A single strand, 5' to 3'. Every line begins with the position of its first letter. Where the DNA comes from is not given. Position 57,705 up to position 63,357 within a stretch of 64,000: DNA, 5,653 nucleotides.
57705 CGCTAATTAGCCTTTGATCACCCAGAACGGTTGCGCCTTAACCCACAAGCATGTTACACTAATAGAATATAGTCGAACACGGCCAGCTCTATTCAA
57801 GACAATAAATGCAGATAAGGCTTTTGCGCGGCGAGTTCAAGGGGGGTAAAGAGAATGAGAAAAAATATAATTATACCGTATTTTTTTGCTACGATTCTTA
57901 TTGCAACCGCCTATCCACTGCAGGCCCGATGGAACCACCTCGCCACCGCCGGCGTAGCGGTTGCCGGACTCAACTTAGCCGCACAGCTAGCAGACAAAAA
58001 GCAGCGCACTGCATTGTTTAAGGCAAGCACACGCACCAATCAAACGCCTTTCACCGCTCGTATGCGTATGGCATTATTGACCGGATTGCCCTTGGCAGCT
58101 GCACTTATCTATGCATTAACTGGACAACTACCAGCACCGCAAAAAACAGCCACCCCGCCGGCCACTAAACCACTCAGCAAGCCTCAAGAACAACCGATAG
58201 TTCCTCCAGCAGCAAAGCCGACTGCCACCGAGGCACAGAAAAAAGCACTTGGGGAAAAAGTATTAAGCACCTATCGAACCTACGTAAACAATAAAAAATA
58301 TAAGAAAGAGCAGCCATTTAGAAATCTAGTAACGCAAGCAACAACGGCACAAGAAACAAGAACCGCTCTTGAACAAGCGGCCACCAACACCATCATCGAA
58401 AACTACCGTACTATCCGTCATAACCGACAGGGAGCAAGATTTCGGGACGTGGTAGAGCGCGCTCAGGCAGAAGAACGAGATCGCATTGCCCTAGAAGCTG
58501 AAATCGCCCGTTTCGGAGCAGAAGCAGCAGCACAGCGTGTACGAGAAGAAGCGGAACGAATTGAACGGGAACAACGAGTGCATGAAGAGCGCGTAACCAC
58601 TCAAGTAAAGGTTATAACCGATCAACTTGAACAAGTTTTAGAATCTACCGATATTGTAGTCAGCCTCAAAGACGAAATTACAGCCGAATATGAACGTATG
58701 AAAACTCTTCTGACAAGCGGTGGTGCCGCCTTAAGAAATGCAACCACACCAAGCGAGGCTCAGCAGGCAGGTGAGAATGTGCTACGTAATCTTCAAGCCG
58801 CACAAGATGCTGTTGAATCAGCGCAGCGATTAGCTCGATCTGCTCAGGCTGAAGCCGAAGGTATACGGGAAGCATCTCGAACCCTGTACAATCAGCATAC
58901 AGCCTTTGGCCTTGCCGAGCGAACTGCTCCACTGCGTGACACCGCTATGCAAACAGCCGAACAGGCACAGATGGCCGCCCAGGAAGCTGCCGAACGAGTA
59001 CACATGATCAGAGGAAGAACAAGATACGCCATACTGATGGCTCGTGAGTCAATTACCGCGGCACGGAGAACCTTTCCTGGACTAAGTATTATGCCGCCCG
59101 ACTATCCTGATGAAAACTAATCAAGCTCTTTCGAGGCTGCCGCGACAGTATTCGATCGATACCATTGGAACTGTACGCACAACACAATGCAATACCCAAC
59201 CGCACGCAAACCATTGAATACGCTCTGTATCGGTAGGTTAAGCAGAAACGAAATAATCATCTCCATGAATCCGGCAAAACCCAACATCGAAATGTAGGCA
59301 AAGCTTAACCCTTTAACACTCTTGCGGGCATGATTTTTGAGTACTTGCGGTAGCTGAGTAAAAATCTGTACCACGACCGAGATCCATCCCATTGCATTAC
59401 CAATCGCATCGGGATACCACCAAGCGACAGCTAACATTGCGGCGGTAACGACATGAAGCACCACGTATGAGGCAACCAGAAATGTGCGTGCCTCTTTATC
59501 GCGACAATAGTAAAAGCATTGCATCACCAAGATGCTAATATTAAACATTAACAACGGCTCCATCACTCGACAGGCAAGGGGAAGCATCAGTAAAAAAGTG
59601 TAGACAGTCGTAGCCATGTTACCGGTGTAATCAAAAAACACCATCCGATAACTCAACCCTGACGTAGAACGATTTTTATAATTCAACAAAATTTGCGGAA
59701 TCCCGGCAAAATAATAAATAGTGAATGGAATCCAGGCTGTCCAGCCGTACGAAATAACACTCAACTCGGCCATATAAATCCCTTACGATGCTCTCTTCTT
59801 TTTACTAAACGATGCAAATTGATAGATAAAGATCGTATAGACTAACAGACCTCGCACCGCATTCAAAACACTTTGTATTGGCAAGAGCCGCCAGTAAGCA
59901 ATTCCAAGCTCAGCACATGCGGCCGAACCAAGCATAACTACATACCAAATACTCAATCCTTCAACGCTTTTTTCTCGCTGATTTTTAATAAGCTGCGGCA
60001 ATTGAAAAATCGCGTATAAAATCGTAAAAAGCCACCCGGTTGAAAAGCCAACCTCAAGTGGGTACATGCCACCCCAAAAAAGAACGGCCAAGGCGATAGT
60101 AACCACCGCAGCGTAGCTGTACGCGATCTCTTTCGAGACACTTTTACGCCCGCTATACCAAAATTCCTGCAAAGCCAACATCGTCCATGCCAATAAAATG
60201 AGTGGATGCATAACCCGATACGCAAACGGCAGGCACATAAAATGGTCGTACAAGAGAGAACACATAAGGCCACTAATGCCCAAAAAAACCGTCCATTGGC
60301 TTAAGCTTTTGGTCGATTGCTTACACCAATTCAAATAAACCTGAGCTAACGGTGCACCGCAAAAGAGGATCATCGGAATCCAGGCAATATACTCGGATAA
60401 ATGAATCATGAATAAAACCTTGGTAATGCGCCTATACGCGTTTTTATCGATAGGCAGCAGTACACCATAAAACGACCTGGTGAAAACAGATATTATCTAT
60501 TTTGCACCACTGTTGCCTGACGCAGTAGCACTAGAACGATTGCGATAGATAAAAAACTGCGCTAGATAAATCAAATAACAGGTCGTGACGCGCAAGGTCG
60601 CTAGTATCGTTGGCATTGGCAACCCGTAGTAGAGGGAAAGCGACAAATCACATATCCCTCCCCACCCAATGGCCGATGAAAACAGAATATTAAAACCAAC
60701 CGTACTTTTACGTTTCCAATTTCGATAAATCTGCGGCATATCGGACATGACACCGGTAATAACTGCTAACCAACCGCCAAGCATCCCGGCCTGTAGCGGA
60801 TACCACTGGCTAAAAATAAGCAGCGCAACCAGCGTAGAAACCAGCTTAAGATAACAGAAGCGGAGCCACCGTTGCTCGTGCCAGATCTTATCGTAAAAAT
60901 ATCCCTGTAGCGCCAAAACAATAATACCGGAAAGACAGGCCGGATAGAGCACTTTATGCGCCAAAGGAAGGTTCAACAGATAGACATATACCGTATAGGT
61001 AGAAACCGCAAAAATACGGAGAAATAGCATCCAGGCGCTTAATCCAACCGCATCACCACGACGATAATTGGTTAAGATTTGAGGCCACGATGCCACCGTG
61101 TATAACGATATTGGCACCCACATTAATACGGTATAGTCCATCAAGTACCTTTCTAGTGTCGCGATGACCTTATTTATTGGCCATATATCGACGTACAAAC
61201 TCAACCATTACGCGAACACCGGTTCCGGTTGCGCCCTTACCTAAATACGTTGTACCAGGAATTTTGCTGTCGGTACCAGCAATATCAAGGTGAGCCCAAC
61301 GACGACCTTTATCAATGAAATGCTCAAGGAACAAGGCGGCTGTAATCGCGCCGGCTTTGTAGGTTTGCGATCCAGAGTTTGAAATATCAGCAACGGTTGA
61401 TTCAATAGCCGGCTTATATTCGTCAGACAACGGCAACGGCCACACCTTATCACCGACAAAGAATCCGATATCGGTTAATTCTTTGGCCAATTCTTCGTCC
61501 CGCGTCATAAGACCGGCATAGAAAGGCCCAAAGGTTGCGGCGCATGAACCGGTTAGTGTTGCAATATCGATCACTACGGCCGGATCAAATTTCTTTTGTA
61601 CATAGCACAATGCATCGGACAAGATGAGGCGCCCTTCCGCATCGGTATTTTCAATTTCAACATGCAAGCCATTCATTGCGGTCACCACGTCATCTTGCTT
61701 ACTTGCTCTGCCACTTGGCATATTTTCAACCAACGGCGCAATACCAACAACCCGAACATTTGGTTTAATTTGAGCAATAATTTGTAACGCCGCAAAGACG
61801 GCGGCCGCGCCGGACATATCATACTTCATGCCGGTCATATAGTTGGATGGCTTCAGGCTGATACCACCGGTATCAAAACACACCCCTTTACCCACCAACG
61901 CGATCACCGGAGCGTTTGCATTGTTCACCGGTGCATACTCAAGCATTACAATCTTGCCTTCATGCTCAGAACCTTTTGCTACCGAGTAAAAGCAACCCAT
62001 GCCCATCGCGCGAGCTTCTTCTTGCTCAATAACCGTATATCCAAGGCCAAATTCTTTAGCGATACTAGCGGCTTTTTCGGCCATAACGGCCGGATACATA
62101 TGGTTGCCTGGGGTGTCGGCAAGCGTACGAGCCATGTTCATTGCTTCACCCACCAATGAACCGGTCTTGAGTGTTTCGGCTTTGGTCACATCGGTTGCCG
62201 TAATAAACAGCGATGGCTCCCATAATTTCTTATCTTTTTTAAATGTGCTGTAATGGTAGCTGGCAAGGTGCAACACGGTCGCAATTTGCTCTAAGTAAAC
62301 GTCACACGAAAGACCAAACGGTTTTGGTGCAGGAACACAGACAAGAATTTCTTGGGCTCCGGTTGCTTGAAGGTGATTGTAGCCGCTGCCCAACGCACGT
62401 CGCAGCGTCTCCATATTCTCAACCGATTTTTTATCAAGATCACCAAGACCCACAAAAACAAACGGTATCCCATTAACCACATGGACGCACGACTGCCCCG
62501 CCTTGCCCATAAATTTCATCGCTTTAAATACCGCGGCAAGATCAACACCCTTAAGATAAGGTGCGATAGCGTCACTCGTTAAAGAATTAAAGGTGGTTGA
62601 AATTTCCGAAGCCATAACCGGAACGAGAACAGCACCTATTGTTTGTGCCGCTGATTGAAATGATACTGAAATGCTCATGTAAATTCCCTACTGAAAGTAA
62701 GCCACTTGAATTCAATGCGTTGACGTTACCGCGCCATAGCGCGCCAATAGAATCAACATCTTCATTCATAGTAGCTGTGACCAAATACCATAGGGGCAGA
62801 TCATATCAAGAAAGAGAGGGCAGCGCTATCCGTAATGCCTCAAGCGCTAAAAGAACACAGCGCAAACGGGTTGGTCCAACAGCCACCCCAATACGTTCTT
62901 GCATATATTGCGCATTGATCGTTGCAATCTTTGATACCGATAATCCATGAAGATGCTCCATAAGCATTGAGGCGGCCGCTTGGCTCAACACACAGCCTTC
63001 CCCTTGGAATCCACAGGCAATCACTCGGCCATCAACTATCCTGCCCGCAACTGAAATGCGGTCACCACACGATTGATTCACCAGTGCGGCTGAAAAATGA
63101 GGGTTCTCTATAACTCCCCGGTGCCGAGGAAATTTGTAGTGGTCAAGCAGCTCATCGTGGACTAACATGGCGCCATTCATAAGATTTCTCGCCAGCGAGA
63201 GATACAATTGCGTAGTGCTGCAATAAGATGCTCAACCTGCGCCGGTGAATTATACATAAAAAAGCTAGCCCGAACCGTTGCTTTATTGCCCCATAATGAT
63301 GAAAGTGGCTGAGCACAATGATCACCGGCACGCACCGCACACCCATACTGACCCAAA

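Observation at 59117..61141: Three tandem full-length (double-motif, seven-TM) PQ-loop carriers next to leucyl aminopeptidase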

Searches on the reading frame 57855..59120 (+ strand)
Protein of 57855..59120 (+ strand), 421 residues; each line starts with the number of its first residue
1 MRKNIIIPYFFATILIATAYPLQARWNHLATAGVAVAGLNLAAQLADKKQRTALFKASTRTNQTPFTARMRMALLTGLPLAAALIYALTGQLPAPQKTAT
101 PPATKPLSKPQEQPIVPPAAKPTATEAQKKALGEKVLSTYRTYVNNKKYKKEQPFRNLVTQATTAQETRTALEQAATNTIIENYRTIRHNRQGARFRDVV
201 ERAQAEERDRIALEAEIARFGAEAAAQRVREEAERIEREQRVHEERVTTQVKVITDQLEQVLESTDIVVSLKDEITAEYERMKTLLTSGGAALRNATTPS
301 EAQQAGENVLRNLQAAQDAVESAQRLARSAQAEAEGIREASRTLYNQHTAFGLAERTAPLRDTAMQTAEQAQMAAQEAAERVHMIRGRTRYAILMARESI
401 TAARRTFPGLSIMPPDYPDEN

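Call 3: search_protein_families(library=pfam, proteins=[window:57855-59120:+], max_evalue=1)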
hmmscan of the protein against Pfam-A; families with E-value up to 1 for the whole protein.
window:57855-59120:+ (421 aa): 2 families
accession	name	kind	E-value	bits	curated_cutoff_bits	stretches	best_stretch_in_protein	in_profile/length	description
PF08670.17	MEKHLA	-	0.031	14.6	23.7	1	159-197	78-115/143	MEKHLA domain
PF00899.27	ThiF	-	0.058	13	28.1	1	208-279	62-125/238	ThiF family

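Call 4: search_protein_families(library=ncbifam, proteins=[window:57855-59120:+], max_evalue=1)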
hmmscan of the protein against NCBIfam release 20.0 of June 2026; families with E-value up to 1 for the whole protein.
window:57855-59120:+ (421 aa): 3 families
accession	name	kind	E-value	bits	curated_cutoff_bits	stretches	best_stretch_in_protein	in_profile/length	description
NF002175.0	PRK01022.1-2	equivalog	0.1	12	373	1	119-230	25-134/228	hypothetical protein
NF045780.1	TrlF_fam_ATP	equivalog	0.75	8.4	350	1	145-359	411-616/944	TrlF family AAA-like ATPase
TIGR04526.1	predic_Ig_block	subfamily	0.93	8.3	150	1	94-284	80-250/693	putative immunoglobulin-blocking virulence protein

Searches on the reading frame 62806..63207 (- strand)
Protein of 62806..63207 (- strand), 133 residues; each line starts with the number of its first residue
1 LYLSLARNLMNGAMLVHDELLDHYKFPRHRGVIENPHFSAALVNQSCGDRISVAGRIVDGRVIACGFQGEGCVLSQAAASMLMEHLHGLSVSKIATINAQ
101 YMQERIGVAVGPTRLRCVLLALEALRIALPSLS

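Call 52: search_protein_families(library=pfam, proteins=[window:62806-63207:-], max_evalue=0.1)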
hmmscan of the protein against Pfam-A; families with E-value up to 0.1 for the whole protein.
window:62806-63207:- (133 aa): 1 family
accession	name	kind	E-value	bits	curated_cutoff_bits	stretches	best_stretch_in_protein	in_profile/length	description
PF01592.21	NifU_N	-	3.9e-20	72.7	22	1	17-129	3-117/127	NifU-like N terminal domain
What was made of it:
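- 62806..63180 (-): NifU_N/IscU-like Fe-S scaffold gene on the same strand, a conserved upstream neighbour. It matches Pfam NifU_N at 72.7 bits (call 52).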
